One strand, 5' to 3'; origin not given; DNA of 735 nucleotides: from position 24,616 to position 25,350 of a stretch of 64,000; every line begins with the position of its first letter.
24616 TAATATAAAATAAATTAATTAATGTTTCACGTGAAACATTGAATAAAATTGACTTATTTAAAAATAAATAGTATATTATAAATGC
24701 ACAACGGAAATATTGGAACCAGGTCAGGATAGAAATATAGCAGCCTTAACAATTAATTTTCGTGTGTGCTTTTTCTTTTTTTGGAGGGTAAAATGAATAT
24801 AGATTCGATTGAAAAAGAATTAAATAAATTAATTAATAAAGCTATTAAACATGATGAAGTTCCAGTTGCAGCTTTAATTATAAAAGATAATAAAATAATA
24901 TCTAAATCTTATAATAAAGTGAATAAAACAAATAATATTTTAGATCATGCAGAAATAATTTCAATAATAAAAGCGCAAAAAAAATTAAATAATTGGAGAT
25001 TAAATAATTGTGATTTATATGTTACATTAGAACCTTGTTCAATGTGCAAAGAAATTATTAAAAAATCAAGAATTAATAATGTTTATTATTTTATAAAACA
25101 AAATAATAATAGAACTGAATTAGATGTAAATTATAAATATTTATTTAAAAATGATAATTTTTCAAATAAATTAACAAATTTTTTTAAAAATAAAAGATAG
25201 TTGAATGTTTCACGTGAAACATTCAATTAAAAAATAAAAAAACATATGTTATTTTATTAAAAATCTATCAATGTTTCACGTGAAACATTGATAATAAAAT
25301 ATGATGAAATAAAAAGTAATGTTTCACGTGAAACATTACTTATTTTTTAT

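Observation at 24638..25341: Four perfect parS centromere sites in 700 bp, each inside a longer palindrome whose outer arms co-vary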

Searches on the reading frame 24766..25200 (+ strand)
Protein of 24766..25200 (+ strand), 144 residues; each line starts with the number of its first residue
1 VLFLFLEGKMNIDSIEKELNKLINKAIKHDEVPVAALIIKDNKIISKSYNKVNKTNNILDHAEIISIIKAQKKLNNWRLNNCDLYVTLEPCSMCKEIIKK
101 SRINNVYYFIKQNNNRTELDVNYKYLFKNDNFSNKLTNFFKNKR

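Call 6: search_protein_families(library=pfam, proteins=[window:24766-25200:+])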
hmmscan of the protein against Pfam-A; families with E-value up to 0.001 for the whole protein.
window:24766-25200:+ (144 aa): 3 families
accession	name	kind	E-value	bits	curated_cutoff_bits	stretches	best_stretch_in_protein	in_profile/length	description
PF14437.12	MafB19-deam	-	1.6e-27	96.5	27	1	12-144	3-142/142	MafB19-like deaminase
PF00383.29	dCMP_cyt_deam_1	-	6.1e-24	84.3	25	1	20-109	12-101/102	Cytidine and deoxycytidylate deaminase zinc-binding region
PF14439.12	Bd3614-deam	-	7.2e-06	26.4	38.5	1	33-100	10-76/113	Bd3614-like deaminase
